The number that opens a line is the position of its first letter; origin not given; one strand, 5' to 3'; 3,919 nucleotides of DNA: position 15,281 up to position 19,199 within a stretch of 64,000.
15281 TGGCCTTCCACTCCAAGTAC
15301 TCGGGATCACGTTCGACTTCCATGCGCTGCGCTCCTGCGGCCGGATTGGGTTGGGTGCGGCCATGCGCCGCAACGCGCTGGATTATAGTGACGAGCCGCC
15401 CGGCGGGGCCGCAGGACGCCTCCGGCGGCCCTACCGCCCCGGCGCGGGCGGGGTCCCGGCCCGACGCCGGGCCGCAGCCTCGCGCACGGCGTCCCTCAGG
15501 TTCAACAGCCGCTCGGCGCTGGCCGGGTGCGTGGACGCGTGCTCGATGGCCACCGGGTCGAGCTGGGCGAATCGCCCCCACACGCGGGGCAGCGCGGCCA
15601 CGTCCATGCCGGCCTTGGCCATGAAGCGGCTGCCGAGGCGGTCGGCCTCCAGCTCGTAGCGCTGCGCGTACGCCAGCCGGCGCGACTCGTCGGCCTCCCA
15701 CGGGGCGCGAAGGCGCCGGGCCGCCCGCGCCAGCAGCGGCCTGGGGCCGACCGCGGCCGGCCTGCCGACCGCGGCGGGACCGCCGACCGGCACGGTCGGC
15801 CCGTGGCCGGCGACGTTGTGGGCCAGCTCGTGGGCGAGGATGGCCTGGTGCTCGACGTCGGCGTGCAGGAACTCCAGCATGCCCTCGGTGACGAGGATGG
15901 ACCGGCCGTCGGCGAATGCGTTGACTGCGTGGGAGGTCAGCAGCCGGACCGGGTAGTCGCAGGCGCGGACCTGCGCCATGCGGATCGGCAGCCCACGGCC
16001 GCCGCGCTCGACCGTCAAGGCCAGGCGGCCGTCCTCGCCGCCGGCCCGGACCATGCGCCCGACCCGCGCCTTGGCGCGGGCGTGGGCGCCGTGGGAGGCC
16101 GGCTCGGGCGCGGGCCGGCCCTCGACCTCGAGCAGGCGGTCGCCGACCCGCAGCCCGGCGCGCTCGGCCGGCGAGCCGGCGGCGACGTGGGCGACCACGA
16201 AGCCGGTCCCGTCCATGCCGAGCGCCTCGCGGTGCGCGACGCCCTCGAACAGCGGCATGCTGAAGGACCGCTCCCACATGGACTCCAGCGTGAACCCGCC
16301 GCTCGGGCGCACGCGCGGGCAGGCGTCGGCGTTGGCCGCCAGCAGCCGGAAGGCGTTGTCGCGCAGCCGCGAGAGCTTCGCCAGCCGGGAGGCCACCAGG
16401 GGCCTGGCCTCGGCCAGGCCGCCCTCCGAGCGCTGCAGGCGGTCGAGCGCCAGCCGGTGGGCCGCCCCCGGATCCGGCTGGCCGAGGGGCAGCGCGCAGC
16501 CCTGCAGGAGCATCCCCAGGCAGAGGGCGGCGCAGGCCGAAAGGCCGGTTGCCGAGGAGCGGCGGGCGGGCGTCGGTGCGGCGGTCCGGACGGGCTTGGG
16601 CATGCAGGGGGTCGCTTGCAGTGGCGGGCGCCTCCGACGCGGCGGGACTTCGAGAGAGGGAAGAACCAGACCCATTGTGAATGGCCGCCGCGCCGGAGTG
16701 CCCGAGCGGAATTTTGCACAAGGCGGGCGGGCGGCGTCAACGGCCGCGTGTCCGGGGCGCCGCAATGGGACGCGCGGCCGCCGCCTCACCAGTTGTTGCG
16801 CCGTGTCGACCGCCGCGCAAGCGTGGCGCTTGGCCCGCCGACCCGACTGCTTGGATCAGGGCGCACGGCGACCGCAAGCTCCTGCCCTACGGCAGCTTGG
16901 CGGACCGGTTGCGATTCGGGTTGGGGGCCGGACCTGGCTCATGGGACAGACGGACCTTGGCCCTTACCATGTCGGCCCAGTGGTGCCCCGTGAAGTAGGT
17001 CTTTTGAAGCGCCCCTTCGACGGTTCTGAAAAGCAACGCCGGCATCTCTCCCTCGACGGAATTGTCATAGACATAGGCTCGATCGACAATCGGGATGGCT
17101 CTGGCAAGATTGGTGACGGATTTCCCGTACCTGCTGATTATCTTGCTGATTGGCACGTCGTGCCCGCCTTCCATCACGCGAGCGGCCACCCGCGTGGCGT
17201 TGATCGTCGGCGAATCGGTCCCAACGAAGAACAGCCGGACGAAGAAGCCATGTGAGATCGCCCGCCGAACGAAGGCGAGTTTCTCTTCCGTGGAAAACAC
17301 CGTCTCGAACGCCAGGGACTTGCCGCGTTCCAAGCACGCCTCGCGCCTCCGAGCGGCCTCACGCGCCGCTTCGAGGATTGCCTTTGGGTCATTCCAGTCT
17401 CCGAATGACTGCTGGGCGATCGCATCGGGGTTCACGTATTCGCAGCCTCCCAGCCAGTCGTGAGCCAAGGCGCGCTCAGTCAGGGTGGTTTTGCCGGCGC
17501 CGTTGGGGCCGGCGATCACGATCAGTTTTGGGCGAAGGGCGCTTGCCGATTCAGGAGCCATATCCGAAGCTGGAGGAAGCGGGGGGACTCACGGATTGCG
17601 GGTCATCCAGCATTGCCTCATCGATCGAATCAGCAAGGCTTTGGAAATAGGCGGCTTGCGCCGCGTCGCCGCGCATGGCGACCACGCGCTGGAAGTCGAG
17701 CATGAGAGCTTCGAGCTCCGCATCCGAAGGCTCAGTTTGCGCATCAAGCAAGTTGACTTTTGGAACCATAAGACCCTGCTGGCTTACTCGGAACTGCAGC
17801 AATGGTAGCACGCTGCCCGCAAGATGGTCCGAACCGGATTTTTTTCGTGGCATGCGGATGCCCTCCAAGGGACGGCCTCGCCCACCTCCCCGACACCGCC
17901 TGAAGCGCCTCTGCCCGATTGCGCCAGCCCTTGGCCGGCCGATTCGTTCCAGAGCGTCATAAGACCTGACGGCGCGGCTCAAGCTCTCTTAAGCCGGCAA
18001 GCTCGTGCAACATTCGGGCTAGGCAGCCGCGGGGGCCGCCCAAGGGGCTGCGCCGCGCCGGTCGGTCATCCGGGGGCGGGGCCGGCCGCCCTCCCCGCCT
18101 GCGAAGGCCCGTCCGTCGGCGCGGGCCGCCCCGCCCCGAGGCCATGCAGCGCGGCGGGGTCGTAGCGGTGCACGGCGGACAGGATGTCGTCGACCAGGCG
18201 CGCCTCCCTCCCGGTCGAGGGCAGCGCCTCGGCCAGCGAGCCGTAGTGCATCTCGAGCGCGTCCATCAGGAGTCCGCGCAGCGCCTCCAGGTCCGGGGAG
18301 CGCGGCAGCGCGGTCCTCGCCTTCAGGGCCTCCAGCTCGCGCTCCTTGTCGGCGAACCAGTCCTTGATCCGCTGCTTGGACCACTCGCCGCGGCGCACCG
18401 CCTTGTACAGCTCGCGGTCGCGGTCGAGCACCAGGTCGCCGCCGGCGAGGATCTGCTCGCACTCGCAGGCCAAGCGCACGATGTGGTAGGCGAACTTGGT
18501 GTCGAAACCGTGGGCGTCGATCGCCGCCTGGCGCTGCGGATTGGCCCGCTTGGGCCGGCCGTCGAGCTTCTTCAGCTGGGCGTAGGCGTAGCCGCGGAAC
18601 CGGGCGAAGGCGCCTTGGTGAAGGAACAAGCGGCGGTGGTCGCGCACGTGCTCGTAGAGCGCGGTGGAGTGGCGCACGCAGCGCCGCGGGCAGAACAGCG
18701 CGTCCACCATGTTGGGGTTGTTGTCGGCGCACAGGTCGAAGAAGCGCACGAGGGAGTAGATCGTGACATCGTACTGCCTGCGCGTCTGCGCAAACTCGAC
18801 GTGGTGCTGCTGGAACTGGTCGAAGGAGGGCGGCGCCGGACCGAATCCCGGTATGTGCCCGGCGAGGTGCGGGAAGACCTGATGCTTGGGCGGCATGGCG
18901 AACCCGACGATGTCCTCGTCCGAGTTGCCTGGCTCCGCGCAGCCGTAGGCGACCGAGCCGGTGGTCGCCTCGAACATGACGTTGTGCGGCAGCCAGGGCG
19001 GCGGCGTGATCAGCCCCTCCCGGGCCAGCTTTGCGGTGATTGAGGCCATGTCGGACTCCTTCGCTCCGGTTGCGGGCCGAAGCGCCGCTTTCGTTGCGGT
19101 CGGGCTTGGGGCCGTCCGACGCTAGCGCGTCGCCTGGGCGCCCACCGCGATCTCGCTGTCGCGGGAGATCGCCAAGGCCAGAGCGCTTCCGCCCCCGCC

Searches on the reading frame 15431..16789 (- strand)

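Call 16: search_protein_families(library=pfam, proteins=[window:15431-16789:-], max_evalue=0.01)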
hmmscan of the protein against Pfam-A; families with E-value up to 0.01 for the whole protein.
window:15431-16789:- (452 aa): 5 families
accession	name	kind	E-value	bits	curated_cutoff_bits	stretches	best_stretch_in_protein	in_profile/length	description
PF01435.24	Peptidase_M48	-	4.8e-17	62.8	20.3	1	275-433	21-184/186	Peptidase family M48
PF17820.7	PDZ_6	-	1.1e-09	38.3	27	1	198-232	1-31/54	PDZ domain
PF00595.29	PDZ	-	1e-06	29.4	23.2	1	194-227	24-57/81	PDZ domain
PF13180.12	PDZ_2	-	4.5e-05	24.1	27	1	195-229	12-46/80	PDZ domain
PF13699.11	eCIS_core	-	0.0083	16.7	22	0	282-326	31-73/79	eCIS core domain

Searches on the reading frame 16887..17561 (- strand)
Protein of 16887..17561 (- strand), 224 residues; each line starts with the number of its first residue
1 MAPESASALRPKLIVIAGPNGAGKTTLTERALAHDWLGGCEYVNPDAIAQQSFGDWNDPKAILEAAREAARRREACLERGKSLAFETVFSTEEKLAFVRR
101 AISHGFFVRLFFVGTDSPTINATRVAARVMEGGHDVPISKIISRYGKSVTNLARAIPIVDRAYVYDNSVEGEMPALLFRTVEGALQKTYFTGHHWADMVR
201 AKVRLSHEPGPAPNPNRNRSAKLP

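Call 16: search_protein_families(library=pfam, proteins=[window:16887-17561:-], max_evalue=0.01)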
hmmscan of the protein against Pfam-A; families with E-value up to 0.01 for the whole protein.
window:16887-17561:- (224 aa): 7 families
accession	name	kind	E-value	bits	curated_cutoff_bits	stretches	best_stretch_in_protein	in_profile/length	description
PF13671.12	AAA_33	-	2.3e-08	34.9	27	1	13-137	1-129/143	AAA domain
PF06414.18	Zeta_toxin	-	4.8e-08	33.1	22.3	1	7-154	12-172/199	Zeta toxin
PF13476.12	AAA_23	-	0.00084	20.5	27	1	10-28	18-36/201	AAA domain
PF13173.12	AAA_14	-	0.0015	19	27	1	12-120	3-103/129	AAA domain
PF13238.12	AAA_18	-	0.002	19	29.4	1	14-111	1-95/128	AAA domain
PF13521.12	AAA_28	-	0.0039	17.8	27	1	14-78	2-62/164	AAA domain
PF13191.12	AAA_16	-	0.0051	17.8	32.6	1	7-59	20-85/167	AAA ATPase domain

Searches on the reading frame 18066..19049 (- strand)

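Call 17: search_protein_families(library=pfam, proteins=[window:18066-19049:-], max_evalue=0.01)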
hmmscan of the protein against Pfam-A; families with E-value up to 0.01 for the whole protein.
window:18066-19049:- (327 aa): 1 family
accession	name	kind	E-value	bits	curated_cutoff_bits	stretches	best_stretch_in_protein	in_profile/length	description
PF10127.15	RlaP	-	4e-14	53.3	23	1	22-245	18-228/249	RNA repair pathway DNA polymerase beta family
